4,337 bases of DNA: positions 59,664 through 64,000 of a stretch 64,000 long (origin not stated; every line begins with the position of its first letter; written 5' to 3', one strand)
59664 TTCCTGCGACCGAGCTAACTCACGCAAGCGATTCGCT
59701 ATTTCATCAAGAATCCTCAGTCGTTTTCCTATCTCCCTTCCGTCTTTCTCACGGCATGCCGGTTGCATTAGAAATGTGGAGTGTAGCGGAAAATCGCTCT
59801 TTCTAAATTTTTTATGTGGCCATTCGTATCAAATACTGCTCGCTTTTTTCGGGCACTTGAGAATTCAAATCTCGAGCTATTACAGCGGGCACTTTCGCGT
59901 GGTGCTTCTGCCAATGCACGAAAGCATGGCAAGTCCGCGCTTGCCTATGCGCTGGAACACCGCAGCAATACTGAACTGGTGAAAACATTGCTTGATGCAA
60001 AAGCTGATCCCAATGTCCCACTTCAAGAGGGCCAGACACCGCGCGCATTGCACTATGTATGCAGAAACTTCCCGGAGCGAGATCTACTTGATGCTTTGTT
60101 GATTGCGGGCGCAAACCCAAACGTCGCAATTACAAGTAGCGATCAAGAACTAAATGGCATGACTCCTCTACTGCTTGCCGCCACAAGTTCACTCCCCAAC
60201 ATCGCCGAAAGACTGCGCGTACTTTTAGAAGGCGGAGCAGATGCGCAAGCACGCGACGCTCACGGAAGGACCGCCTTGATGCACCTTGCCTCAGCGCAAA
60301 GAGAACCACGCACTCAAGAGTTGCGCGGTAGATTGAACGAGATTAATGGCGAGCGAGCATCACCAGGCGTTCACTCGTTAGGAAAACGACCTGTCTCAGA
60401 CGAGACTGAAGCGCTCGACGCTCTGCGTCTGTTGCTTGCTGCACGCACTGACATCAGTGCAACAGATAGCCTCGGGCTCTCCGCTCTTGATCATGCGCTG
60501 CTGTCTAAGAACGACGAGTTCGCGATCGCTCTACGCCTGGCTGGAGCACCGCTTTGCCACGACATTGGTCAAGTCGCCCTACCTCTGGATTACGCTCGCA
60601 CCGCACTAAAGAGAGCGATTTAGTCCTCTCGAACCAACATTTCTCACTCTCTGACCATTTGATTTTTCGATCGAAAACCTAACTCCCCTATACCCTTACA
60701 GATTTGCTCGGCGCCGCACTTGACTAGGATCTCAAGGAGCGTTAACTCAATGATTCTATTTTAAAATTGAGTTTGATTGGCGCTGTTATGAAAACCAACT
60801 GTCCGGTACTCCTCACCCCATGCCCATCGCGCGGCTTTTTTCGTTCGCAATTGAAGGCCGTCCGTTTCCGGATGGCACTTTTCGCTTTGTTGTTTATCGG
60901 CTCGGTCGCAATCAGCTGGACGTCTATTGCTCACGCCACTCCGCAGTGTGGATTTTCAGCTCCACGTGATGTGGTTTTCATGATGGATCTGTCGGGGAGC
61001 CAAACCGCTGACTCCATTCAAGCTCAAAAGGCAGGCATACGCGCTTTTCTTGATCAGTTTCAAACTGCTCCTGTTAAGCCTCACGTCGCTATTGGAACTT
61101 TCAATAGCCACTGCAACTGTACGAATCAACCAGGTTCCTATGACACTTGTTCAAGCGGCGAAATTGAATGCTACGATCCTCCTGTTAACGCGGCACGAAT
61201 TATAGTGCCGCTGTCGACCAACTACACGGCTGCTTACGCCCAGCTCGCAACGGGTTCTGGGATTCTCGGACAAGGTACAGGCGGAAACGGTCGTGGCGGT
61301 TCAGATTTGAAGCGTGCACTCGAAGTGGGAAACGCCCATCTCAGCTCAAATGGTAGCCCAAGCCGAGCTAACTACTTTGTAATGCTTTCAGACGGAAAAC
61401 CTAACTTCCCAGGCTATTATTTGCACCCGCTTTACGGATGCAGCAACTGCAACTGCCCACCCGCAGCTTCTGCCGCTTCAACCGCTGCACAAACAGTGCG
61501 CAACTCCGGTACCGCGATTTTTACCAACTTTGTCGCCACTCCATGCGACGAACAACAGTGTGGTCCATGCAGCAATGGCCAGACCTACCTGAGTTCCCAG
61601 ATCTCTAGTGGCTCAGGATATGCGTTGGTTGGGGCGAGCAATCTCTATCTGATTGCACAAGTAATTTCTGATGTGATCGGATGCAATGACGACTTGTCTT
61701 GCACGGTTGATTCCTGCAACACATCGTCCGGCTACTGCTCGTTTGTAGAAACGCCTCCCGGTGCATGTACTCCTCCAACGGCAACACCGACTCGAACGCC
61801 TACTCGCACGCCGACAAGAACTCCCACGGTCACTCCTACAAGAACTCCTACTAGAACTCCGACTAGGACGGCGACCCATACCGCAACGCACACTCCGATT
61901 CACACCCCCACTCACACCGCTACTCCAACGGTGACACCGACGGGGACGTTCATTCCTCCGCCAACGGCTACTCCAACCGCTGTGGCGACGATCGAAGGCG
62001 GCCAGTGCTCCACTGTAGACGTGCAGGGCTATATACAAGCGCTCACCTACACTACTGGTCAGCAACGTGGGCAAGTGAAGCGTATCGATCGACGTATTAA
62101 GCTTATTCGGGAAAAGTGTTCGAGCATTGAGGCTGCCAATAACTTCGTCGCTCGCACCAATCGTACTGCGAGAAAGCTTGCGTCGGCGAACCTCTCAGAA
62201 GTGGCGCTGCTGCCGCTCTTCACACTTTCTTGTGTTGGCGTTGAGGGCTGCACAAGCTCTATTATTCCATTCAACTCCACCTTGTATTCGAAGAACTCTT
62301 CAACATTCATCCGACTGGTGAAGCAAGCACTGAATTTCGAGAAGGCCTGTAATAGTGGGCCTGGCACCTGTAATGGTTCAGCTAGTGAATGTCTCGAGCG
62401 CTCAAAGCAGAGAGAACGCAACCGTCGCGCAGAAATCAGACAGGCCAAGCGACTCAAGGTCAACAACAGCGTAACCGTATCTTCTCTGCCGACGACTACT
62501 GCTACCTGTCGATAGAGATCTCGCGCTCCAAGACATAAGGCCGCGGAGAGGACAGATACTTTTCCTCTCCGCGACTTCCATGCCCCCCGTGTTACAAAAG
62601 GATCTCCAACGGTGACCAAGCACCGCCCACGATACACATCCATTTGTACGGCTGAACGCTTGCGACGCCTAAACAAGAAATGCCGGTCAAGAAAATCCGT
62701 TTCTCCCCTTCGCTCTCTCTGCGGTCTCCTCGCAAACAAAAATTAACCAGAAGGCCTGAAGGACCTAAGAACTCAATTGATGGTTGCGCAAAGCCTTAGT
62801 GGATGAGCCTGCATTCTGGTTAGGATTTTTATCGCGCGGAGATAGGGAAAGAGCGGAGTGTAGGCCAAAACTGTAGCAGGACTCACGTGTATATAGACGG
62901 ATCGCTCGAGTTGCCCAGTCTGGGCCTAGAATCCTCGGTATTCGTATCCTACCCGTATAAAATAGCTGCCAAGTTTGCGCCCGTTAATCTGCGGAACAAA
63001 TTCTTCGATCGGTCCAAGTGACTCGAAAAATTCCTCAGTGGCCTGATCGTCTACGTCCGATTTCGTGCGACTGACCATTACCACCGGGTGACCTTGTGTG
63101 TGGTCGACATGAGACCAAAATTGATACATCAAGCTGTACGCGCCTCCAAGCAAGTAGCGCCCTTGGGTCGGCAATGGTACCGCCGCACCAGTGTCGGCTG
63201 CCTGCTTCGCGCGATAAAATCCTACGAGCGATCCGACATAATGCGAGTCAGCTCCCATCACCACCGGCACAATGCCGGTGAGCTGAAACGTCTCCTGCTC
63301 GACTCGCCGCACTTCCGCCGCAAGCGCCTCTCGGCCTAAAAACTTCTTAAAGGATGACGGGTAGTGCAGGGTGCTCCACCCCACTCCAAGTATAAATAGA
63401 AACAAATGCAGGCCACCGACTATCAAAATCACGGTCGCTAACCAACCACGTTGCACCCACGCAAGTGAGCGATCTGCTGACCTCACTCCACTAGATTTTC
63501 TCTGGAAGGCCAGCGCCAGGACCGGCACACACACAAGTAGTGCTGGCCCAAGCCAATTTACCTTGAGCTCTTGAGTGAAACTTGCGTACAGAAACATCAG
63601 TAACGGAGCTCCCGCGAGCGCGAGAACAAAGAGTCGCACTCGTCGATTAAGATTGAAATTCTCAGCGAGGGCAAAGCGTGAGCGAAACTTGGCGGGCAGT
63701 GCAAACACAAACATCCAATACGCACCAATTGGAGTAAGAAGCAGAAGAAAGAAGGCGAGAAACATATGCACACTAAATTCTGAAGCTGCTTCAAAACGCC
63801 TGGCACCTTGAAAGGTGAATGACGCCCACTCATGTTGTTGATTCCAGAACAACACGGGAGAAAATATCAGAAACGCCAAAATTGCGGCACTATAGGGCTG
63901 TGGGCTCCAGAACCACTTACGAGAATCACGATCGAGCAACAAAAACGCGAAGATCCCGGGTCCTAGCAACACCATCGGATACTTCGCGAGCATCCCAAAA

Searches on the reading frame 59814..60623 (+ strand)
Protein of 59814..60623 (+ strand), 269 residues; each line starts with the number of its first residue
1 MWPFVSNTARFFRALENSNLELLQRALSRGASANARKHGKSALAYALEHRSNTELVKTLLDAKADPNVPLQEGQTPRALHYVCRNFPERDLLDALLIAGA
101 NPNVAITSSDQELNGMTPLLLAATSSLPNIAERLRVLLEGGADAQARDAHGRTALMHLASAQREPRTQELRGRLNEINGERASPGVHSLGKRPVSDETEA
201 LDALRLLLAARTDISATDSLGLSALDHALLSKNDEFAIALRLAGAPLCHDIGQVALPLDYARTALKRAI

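Call 51: search_protein_families(library=pfam, proteins=[window:59814-60623:+], max_evalue=0.001)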
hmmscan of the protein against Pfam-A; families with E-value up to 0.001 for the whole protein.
window:59814-60623:+ (269 aa): 5 families
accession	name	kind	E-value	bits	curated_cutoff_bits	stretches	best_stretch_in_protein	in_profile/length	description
PF12796.13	Ank_2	-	5.8e-18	65.7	27.3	2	79-161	1-69/90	Ankyrin repeats (3 copies)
PF13637.12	Ank_4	-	2.5e-16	59.8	22.7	0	46-85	4-40/50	Ankyrin repeats (many copies)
PF00023.36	Ank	-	1.4e-10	41.2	21.1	0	38-68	1-30/33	Ankyrin repeat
PF13606.12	Ank_3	-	1.6e-10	40.6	22.3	0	114-144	1-28/30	Ankyrin repeat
PF13857.12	Ank_5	-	1.7e-09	38.2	27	0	110-155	11-53/56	Ankyrin repeats (many copies)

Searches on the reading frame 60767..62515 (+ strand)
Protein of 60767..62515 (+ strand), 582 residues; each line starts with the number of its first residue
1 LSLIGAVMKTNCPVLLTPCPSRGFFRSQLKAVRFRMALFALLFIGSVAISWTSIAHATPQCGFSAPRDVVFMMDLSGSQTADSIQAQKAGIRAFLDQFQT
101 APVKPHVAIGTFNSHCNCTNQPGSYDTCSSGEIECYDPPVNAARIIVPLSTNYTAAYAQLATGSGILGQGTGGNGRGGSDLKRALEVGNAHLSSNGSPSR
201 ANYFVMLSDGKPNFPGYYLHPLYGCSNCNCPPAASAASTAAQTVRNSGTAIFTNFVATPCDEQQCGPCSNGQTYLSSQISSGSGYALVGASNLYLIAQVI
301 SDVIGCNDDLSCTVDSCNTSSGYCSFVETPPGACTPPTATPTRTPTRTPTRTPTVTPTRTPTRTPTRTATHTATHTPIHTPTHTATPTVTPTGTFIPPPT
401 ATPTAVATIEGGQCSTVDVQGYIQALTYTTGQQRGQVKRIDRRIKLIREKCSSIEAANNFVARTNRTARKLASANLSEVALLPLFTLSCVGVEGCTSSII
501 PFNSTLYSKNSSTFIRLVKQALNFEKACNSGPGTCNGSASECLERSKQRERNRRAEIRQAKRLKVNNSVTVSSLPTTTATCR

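Call 51: search_protein_families(library=pfam, proteins=[window:60767-62515:+], max_evalue=0.001)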
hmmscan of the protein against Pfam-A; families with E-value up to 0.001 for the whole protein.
window:60767-62515:+ (582 aa): 1 family
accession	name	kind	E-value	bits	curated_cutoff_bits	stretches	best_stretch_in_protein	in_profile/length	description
PF00092.34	VWA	-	0.00013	22.7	23.8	0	68-117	1-50/174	von Willebrand factor type A domain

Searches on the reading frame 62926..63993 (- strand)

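Call 51: search_protein_families(library=pfam, proteins=[window:62926-63993:-], max_evalue=0.001)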
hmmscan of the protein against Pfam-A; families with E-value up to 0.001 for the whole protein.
window:62926-63993:- (355 aa): 1 family
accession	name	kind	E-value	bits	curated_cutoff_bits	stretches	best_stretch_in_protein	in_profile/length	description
PF13231.12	PMT_2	-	8.8e-08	33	26.1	1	1-50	112-160/160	Dolichyl-phosphate-mannose-protein mannosyltransferase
